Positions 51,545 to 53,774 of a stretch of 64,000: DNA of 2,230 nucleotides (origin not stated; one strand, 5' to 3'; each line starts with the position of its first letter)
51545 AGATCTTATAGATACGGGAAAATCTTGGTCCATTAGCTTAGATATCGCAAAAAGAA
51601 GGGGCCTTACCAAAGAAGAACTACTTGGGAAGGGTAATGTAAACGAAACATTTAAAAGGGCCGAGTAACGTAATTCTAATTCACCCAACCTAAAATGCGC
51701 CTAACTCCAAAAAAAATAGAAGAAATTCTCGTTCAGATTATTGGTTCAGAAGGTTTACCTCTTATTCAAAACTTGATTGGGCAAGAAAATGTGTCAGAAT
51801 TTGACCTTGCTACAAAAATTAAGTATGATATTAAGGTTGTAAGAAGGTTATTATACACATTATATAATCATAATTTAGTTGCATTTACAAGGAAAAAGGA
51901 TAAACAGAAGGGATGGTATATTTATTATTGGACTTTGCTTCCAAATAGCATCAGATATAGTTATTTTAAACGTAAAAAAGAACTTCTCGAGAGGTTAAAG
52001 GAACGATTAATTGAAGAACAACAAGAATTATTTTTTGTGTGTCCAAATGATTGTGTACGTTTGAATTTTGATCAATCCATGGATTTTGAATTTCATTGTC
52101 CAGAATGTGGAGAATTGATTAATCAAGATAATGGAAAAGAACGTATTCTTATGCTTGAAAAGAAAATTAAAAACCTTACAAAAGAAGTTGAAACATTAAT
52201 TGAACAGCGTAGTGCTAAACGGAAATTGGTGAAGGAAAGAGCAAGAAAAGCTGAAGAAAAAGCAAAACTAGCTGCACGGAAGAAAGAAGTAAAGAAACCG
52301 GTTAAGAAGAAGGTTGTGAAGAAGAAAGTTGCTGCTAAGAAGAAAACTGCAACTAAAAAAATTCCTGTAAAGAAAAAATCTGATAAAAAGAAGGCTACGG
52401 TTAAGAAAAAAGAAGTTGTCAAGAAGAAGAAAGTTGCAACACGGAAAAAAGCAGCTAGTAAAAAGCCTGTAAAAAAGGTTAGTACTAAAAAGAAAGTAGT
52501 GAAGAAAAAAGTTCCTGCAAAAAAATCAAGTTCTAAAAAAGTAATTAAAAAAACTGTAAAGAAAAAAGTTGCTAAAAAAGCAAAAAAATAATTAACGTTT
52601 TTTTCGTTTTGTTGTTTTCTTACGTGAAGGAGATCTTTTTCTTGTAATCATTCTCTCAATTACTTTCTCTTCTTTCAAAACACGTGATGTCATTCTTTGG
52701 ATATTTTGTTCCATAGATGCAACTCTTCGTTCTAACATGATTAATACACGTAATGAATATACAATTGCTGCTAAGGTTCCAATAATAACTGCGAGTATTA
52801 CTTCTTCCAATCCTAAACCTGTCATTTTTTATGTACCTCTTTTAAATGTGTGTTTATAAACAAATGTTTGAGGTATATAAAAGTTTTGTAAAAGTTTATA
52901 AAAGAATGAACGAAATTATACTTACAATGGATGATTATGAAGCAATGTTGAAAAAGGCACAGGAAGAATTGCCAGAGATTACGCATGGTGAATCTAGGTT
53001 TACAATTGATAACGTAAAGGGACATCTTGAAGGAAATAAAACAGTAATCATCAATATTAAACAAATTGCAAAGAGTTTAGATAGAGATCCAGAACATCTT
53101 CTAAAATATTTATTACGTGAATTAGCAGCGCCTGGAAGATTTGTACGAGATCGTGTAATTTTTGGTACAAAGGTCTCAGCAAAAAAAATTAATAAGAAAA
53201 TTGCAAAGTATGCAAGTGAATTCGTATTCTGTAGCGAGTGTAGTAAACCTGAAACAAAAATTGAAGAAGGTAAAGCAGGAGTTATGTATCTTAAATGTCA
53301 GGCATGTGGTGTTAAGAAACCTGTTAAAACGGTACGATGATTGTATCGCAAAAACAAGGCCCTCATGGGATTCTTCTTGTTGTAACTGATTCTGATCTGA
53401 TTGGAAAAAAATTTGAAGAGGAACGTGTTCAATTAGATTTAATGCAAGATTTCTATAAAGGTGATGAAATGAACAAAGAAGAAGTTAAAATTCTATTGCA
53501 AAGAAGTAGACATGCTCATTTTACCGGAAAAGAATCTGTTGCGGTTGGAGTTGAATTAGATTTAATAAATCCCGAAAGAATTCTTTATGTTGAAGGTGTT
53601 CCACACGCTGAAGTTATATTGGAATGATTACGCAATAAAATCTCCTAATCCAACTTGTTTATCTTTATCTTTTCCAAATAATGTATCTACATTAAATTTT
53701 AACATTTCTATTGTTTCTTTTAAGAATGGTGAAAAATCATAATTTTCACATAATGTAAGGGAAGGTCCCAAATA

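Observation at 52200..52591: TFE-alpha carries a histone-H1-like lysine-rich tail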

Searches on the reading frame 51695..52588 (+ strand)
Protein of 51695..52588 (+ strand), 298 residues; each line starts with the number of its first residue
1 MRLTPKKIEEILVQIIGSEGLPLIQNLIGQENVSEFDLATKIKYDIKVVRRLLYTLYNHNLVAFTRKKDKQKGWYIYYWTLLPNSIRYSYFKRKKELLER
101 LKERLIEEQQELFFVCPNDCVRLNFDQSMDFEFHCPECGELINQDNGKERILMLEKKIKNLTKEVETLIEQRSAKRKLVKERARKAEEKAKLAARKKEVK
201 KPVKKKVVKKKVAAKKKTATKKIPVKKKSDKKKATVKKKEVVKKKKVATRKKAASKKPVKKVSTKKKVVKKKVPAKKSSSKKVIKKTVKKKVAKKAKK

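Call 3: search_protein_families(library=pfam, proteins=[window:51695-52588:+], max_evalue=0.01)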
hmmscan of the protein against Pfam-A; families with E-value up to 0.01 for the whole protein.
window:51695-52588:+ (298 aa): 2 families
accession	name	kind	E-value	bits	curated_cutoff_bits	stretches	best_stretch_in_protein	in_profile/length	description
PF02002.24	TFIIE_alpha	-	3.3e-16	59.5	22.9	1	8-108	3-103/105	TFIIE alpha subunit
PF25212.1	HVO_A0114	-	0.0018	18.4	27.6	0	12-71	16-75/84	HVO_A0114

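Call 4: search_protein_families(library=ncbifam, proteins=[window:51695-52588:+], max_evalue=0.1)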
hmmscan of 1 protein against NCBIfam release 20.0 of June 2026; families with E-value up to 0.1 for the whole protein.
window:51695-52588:+ (298 aa): 8 families
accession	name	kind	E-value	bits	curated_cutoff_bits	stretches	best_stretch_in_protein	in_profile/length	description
NF004910.0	PRK06266.1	equivalog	9e-42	142.3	180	1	6-167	15-178/185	transcription initiation factor E subunit alpha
TIGR00373.1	TIGR00373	equivalog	5.9e-35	120.1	149.5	1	8-165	4-161/162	transcription factor E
NF053606.1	Sta1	subfamily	0.00055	20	80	1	23-80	25-82/100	Sta1 family transcriptional regulator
NF002572.0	PRK02224.1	equivalog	0.0096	14.2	1087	1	94-272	413-587/888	DNA double-strand break repair ATPase Rad50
NF045487.1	ASRP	equivalog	0.014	14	300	1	102-254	275-423/593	archaea-specific SMC-related protein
NF041591.1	CxxC_VVA0879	subfamily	0.015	15.3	37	0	123-143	12-32/101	VVA0879 family protein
NF041035.1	Rad50_Halo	equivalog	0.019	13.4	1000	1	123-272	442-587/883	DNA double-strand break repair ATPase Rad50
NF038053.1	hist_H1_lk_Burk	equivalog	0.052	13.8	80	1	172-296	8-129/195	histone H1-like DNA-binding protein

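Call 28: search_solved_structures(query=window:51695-52588:+, max_evalue=0.01, show_alignments=2)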
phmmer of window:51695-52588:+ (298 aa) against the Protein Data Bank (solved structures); distinct sequences matched with E-value up to 0.01: 4.
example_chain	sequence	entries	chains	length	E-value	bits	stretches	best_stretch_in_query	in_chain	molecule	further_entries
6kf4_G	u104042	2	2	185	3.5e-24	89.1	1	6-180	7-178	Transcription factor E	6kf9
6pln_A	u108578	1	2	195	3.5e-23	85.8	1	11-191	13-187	Transcription factor E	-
6xjf_A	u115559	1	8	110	5.6e-10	42.5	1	14-108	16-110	Transcription factor E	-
1q1h_A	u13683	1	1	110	1.5e-08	37.9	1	14-107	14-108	Transcription Factor E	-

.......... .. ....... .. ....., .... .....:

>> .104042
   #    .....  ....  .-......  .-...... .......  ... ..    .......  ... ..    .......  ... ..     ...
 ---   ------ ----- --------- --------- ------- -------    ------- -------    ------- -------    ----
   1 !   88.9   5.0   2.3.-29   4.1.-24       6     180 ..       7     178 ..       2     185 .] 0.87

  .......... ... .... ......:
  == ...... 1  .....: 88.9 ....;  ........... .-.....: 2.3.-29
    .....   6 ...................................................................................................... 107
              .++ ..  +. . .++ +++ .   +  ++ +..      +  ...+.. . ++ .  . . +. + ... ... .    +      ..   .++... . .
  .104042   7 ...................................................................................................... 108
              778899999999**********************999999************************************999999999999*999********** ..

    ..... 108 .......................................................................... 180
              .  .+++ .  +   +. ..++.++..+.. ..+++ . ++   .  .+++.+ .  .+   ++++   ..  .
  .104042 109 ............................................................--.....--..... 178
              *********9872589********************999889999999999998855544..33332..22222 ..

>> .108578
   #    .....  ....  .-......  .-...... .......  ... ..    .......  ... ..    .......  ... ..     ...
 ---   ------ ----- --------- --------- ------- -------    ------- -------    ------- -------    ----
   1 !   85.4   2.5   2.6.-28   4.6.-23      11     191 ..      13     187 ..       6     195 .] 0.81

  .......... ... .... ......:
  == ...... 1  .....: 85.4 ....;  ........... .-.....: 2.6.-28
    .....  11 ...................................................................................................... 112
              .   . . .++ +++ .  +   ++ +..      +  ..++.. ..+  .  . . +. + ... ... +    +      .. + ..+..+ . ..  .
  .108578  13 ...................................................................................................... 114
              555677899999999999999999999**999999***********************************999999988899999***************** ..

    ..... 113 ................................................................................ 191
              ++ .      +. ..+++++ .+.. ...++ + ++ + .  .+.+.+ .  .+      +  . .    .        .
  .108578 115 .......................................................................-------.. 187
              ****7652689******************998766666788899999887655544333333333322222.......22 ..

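Call 30: find_encoding_contigs(protein=window:51695-52588:+, flank=3000, max_places=10)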
Protein window:51695-52588:+ (298 aa): 23 contigs read that carry it; 10 places shown.
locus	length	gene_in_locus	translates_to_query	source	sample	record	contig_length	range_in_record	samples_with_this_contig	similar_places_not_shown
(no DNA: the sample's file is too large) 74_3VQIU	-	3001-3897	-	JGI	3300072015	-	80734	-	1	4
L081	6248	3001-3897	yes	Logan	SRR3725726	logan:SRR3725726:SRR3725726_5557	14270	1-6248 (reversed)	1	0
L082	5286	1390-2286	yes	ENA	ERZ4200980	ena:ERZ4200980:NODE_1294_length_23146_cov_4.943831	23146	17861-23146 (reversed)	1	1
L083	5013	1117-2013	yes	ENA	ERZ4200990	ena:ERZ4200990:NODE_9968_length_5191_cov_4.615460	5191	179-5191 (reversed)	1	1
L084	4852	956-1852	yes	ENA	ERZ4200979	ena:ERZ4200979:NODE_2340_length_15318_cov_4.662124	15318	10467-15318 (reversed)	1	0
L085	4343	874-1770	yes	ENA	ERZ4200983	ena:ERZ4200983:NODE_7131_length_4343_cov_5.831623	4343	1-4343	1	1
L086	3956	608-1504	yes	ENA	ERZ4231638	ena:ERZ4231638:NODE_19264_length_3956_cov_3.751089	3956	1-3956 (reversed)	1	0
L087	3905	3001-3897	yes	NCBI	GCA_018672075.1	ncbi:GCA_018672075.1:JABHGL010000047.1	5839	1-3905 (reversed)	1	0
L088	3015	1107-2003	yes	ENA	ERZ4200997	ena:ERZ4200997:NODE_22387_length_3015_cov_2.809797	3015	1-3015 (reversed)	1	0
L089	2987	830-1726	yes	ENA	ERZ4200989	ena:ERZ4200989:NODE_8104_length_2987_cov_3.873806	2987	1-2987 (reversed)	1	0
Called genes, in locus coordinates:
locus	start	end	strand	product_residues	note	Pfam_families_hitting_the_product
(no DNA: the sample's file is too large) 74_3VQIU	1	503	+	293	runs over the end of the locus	PF13691:Lactamase_B_4 (weak), PF23023:Anti-Pycsar_Apyc1, PF00753:Lactamase_B, PF12706:Lactamase_B_2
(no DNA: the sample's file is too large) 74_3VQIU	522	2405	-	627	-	-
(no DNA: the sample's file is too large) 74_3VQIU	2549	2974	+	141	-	PF01870:Hjc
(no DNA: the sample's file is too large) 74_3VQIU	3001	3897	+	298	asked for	PF02002:TFIIE_alpha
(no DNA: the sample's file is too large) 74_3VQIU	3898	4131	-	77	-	-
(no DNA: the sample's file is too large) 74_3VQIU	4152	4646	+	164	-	PF01873:eIF-5_eIF-2B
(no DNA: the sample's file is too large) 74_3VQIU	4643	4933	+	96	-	PF04242:DUF424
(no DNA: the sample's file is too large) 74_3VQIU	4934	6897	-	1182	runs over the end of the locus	PF03833:PolC_DP2_N, PF24844:PolC_DP2_central, PF24846:PolC_DP2_cat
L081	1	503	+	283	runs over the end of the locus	PF00753:Lactamase_B, PF13691:Lactamase_B_4 (weak), PF23023:Anti-Pycsar_Apyc1, PF12706:Lactamase_B_2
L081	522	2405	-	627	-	-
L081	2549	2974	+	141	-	PF01870:Hjc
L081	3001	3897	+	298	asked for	PF02002:TFIIE_alpha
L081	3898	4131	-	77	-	-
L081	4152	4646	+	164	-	PF01873:eIF-5_eIF-2B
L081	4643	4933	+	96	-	PF04242:DUF424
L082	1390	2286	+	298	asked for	PF02002:TFIIE_alpha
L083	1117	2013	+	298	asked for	PF02002:TFIIE_alpha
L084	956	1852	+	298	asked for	PF02002:TFIIE_alpha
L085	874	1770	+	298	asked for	PF02002:TFIIE_alpha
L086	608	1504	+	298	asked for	PF02002:TFIIE_alpha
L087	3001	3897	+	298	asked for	PF02002:TFIIE_alpha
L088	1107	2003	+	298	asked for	PF02002:TFIIE_alpha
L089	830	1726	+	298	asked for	PF02002:TFIIE_alpha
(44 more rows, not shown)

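Call 40: predict_structure(alignment_id=A2)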
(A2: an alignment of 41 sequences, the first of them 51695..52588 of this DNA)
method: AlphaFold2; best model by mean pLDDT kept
length: 298 residues; sequences in the alignment: 41
mean_pLDDT: 79.7   pTM: 0.59
mean pLDDT of the five models: 79.7, 78.9, 78.0, 76.6, 75.0
residues with pLDDT >= 90: 188; 70-90: 12; 50-70: 56; < 50: 42
segments of 3 or more residues with pLDDT < 50: 213-219, 224-242, 244-247, 252-256
pLDDT, mean of each block of 10 residues (from residue 1): 88 92 94 94 95 96 94 94 93 95 95 93 94 94 92 96 94 93 97 90 60 49 47 45 49 51 54 54 55 48
secondary structure, 60 per line:
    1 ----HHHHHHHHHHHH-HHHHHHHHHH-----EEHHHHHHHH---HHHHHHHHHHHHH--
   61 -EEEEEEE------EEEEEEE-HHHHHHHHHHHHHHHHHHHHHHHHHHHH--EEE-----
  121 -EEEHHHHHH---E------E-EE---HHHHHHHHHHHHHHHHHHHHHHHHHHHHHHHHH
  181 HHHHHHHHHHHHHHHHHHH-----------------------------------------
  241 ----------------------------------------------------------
elements in order: H5-16 H18-27 H35-42 H46-58 E62-68 E75-81 H83-110 E113-115 E122-124 H125-130 H148-199

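Call 43: fold_search(model_id=the predicted structure, library=pdb)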
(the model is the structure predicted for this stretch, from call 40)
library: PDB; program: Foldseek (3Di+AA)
matches with E <= 10: 1404; with E <= 0.001: 28
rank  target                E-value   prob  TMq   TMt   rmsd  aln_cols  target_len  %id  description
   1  6kf4_G                1.8e-12  1.00  0.47  0.79   2.9       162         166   33  Cryo-EM structure of Thermococcus kodakarensis RNA polymerase (released 2020-07-01)
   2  6gyl_W                1.1e-07  1.00  0.33  0.48   8.3       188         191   14  Structure of a yeast closed complex with distorted DNA (core CCdist) (released 2018-12-05)
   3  5oqj_W                1.1e-07  1.00  0.33  0.37   8.3       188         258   14  STRUCTURE OF YEAST TRANSCRIPTION PRE-INITIATION COMPLEX WITH TFIIH (released 2018-04-25)
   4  5oqm_W                1.1e-07  1.00  0.33  0.37   8.3       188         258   14  STRUCTURE OF YEAST TRANSCRIPTION PRE-INITIATION COMPLEX WITH TFIIH AND CORE MEDIATOR (released 2018-05-09)
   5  7o4i_W                4.1e-07  1.00  0.36  0.35   6.8       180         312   14  Yeast RNA polymerase II transcription pre-initiation complex with initial transcription bubble (released 2021-06-16)
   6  7o4l_W                6.2e-07  1.00  0.36  0.35   6.8       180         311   14  Yeast TFIIH in the expanded state within the pre-initiation complex (released 2021-06-16)
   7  6xjf_B                8.3e-07  1.00  0.32  0.87   1.8       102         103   28  X-ray crystal structure of Pyrococcus furiosus general transcription factor TFE-alpha (SeMet labeled protein) (released 2020-07-08)
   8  5gpy_A                1.1e-06  1.00  0.35  0.56   9.8       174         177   16  Crystal structure of the human TFIIE complex (released 2016-11-02)
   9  7zs9_W                1.6e-06  1.00  0.37  0.36   6.7       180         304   15  Yeast RNA polymerase II transcription pre-initiation complex with the +1 nucleosome (complex A) (released 2022-11-16)
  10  6xjf_G                2.1e-06  1.00  0.32  0.85   1.8       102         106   28  X-ray crystal structure of Pyrococcus furiosus general transcription factor TFE-alpha (SeMet labeled protein) (released 2020-07-08)
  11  7o72_W                2.9e-06  1.00  0.34  0.34   7.3       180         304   14  Yeast RNA polymerase II transcription pre-initiation complex with closed promoter DNA (released 2021-06-16)
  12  6pln_A                4.9e-06  1.00  0.30  0.76   2.6       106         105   32  X-ray crystal structure of Pyrococcus furiosus general transcription factor TFE-alpha (released 2020-07-08)
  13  7nvs_W                4.9e-06  1.00  0.34  0.49   6.5       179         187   16  RNA polymerase II core pre-initiation complex with closed promoter DNA in proximal position (released 2021-05-05)
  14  6pln_B                6.2e-06  1.00  0.30  0.80   2.2       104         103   34  X-ray crystal structure of Pyrococcus furiosus general transcription factor TFE-alpha (released 2020-07-08)
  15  8uoq_W                7.0e-06  1.00  0.35  0.41   6.9       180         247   14  Composite map of PIC_delta_TFIIK form2 (released 2024-10-23)
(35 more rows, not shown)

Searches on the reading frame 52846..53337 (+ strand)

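Call 3: search_protein_families(library=pfam, proteins=[window:52846-53337:+], max_evalue=0.01)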
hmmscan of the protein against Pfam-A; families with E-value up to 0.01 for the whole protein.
window:52846-53337:+ (164 aa): 1 family
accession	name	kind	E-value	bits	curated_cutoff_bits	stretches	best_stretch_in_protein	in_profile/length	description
PF01873.23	eIF-5_eIF-2B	-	5e-32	110.7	27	1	47-156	6-116/117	Domain found in IF2B/IF5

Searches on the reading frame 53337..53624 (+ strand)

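Call 3: search_protein_families(library=pfam, proteins=[window:53337-53624:+], max_evalue=0.01)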
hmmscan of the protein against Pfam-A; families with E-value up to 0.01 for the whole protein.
window:53337-53624:+ (96 aa): 1 family
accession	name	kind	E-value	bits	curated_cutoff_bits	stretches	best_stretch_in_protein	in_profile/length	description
PF04242.18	DUF424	-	1.4e-15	57.8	25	1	9-93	5-89/92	Protein of unknown function (DUF424)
